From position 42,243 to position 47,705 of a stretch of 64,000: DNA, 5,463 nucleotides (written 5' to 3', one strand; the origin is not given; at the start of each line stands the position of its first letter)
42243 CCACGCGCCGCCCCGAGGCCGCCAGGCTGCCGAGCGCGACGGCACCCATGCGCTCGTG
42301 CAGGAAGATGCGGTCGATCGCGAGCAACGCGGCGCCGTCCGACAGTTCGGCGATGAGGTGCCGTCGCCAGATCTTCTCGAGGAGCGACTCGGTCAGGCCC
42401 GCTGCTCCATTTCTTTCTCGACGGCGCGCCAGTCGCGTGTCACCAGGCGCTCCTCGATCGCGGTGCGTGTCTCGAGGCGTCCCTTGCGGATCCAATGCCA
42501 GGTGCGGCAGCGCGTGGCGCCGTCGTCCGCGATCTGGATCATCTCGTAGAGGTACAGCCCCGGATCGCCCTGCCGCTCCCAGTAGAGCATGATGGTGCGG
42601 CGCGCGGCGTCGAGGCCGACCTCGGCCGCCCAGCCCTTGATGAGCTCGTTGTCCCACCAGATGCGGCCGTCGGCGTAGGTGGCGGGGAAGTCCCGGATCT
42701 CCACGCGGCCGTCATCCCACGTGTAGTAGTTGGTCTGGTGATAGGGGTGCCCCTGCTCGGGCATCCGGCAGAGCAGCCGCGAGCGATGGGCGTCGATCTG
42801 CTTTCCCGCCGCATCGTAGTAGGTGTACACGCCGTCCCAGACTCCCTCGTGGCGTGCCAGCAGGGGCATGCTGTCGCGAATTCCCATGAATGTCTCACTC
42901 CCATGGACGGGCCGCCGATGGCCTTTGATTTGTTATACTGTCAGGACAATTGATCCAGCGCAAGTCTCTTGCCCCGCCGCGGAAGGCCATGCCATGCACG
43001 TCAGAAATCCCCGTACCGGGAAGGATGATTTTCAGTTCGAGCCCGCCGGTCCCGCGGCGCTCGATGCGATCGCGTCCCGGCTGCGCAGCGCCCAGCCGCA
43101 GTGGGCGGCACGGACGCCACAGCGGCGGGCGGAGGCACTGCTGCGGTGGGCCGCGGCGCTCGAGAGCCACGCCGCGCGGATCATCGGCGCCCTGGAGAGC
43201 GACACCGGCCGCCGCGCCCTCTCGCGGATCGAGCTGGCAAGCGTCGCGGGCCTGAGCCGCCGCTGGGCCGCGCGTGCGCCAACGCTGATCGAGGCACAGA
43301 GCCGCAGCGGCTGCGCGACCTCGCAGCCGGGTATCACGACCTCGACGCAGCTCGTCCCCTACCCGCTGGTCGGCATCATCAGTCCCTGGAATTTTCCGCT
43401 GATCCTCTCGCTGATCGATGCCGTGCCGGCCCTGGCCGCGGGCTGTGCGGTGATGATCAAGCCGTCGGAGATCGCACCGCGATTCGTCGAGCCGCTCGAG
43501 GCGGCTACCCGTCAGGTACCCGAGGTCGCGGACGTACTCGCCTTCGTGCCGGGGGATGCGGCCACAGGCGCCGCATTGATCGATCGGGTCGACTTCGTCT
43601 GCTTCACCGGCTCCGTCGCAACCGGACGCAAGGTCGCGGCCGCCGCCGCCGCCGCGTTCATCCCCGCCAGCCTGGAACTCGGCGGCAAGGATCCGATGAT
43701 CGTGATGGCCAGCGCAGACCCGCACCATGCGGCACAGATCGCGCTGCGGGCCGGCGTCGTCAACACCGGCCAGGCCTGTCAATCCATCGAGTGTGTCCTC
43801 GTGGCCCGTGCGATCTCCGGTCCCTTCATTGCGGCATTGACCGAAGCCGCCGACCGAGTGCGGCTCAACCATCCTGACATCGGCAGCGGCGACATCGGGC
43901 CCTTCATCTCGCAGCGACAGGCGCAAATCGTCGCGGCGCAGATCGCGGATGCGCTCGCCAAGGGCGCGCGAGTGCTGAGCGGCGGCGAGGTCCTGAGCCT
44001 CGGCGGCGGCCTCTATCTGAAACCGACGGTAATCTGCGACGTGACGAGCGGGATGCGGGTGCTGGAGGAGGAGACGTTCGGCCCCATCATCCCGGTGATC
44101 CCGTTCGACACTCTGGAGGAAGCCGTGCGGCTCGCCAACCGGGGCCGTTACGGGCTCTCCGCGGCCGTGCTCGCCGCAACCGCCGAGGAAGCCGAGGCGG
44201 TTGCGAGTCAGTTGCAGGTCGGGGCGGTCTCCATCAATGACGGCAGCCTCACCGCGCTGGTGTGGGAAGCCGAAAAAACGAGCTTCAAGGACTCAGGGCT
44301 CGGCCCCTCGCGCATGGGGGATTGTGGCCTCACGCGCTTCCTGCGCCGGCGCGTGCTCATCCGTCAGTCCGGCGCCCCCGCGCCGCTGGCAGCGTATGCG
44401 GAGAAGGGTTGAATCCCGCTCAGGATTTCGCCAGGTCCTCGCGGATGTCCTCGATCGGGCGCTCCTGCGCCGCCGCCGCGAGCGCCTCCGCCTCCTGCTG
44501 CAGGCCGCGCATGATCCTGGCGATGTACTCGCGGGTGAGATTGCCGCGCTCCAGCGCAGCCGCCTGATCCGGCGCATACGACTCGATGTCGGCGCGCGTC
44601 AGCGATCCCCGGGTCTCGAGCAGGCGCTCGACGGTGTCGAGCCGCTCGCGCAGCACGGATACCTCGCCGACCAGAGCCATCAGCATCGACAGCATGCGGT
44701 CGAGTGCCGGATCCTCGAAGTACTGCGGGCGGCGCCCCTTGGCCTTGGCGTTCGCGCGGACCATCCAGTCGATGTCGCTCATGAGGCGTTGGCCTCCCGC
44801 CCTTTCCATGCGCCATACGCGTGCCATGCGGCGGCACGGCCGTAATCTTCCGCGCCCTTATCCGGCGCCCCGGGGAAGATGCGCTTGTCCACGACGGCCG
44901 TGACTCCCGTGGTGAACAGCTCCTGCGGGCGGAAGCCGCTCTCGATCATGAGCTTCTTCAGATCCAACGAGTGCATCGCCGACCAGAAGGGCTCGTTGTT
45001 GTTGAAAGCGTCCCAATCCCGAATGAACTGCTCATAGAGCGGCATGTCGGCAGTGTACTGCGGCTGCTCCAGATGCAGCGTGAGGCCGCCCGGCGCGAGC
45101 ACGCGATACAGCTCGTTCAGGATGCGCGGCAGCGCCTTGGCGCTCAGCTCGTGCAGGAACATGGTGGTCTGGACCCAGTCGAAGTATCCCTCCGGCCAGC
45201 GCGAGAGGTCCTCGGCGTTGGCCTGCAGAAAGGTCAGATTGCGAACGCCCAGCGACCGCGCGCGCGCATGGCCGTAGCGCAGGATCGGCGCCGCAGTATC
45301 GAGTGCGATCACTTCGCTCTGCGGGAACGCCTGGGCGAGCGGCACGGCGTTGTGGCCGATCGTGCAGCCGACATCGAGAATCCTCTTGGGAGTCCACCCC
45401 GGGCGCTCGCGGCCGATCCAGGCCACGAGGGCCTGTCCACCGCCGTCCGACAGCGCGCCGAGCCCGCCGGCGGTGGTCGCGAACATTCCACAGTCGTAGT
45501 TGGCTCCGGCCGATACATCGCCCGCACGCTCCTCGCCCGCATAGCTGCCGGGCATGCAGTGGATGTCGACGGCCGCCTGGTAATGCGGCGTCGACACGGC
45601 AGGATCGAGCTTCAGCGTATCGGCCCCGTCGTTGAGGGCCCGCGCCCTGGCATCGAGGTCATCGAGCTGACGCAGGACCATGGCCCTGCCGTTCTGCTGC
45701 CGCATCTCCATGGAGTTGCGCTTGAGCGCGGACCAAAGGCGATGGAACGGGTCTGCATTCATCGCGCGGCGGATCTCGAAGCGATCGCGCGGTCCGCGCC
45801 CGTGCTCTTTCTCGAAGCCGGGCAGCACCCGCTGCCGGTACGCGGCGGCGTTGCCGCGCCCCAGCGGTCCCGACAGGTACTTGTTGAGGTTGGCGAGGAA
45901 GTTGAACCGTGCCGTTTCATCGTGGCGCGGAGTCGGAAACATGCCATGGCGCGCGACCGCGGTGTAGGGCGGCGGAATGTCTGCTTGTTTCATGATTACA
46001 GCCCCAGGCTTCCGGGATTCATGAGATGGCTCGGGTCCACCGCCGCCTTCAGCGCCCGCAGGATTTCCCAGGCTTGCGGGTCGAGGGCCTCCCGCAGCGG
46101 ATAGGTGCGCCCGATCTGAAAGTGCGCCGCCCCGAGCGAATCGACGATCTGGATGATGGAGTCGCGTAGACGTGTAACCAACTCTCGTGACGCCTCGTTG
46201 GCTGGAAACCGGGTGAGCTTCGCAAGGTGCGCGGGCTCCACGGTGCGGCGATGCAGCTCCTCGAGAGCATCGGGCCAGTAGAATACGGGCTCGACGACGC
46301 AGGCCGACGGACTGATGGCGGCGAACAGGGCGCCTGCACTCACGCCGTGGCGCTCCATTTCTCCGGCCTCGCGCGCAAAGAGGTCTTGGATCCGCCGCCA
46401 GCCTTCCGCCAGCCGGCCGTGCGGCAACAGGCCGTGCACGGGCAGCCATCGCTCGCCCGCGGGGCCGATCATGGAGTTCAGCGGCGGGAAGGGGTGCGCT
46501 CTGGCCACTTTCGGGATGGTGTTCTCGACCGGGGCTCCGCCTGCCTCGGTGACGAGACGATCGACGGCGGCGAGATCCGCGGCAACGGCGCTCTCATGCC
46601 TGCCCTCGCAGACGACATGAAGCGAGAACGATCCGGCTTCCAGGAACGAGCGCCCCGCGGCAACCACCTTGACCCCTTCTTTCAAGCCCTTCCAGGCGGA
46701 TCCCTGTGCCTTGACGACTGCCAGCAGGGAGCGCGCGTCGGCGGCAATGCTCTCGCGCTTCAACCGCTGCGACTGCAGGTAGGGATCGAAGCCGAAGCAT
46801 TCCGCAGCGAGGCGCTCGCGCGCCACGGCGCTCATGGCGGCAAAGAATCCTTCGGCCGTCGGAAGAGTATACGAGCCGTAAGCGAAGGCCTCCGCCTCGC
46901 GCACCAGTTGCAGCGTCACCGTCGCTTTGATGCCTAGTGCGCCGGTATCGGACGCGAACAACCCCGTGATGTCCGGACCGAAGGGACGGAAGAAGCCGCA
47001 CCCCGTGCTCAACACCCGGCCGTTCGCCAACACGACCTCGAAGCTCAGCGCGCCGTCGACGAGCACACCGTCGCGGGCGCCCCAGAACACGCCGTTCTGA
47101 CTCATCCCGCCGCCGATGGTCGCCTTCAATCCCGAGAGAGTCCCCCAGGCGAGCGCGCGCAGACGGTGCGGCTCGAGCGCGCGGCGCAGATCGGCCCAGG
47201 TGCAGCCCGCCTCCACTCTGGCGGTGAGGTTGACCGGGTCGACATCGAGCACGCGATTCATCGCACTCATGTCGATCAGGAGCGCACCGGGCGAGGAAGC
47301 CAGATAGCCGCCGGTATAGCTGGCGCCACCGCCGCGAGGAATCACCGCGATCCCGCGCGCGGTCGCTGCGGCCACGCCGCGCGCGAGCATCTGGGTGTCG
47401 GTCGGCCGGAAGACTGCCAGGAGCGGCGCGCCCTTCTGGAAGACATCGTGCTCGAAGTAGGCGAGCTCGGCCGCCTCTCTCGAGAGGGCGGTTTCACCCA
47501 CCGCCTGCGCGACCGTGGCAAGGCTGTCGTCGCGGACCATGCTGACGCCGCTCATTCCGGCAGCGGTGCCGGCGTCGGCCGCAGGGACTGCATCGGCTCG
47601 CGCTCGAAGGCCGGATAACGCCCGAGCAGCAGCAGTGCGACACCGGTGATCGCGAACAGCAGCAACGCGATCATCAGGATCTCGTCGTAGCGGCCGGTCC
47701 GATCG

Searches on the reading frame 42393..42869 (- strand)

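Call 21: search_protein_families(library=pfam, proteins=[window:42393-42869:-], max_evalue=0.001)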
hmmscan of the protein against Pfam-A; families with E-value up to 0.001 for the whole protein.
window:42393-42869:- (158 aa): 1 family
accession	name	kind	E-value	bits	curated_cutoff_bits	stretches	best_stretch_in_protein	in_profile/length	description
PF12204.14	DUF3598_N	-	0.00067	20.5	22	0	4-57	9-61/136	Domain of unknown function (DUF3598), N-terminal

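Call 54: search_protein_families(library=pfam, proteins=[window:42393-42869:-], max_evalue=10)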
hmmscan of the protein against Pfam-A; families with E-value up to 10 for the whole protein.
window:42393-42869:- (158 aa): 1 family
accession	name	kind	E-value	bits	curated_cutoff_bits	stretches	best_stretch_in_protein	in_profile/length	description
PF12204.14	DUF3598_N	-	0.00067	20.5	22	1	4-57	9-61/136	Domain of unknown function (DUF3598), N-terminal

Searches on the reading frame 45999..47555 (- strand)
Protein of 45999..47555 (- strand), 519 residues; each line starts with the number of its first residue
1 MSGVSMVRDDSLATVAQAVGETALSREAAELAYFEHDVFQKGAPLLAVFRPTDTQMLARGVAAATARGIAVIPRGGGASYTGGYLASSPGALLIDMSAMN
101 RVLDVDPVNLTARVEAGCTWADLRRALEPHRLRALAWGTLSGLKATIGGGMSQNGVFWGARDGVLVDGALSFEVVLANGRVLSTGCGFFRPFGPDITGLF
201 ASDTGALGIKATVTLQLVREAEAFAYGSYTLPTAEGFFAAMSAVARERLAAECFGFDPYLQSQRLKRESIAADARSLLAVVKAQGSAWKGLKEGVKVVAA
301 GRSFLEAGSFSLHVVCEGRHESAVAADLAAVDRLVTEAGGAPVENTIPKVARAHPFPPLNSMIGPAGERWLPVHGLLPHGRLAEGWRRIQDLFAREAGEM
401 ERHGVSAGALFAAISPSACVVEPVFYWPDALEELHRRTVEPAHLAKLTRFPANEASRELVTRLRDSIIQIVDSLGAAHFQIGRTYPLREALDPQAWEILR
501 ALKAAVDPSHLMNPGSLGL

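Call 4: search_protein_families(library=pfam, proteins=[window:45999-47555:-], max_evalue=0.1)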
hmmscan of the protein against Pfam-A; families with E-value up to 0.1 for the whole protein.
window:45999-47555:- (519 aa): 2 families
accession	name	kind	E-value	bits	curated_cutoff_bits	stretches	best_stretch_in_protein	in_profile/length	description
PF01565.28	FAD_binding_4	-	1.2e-27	96.7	26.4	1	47-184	3-138/139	FAD binding domain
PF02913.24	FAD-oxidase_C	-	1.2e-05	25.6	21.2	1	487-516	218-247/248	FAD linked oxidases, C-terminal domain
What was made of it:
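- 45996..47555 (-): FAD-linked oxidase (GlcD-like, 519 aa); a variable member of the operon. FAD_binding_4 96.7 bits and FAD-oxidase_C (call 4).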

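Call 5: search_protein_families(library=ncbifam, proteins=[window:45999-47555:-], max_evalue=0.1)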
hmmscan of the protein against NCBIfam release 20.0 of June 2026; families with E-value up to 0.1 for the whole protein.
window:45999-47555:- (519 aa): 11 families
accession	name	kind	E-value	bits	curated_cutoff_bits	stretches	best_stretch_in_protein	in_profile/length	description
TIGR00387.1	glcD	equivalog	5e-27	94.8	567.9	1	49-225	2-178/413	glycolate oxidase subunit GlcD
NF008408.0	PRK11230.1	equivalog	3.2e-19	68.8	897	1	8-220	18-230/499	glycolate oxidase subunit GlcD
NF049975.1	2HglutDHaseYdiJ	equivalog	1.5e-10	39.5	1350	1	52-184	62-192/1018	D-2-hydroxyglutarate dehydrogenase YdiJ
NF053785.1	DcplphribOxDprE1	equivalog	1.3e-09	37.8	500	1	47-210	17-170/449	decaprenylphosphoryl-beta-D-ribose oxidase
NF008439.0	PRK11282.1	equivalog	1e-08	34.4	284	1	54-249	8-201/358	glycolate oxidase subunit GlcE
TIGR01679.1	bact_FAD_ox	subfamily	1.2e-08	34.3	292.25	1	40-218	8-173/419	FAD-linked oxidoreductase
TIGR01678.1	FAD_lactone_ox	subfamily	4.9e-06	25.7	396.8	1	49-219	19-180/438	sugar 1,4-lactone oxidase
NF041227.1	BagG_FevA2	exception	9.4e-06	24.5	850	1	30-184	34-178/455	bagremycin/ferroverdin biosynthesis FAD-dependent oxygenase BagG/FevA2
NF041226.1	BagK_FevA1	equivalog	0.00014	20.4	800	1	28-180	27-170/453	bagremycin/ferroverdin biosynthesis FAD-dependent oxygenase BagK/FevA1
TIGR01676.1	GLDHase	equivalog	0.038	12.8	458.25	1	49-222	66-230/541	L-galactonolactone dehydrogenase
TIGR01677.1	pln_FAD_oxido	subfamily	0.077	11.5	383.1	0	47-132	36-124/560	FAD-dependent oxidoreductase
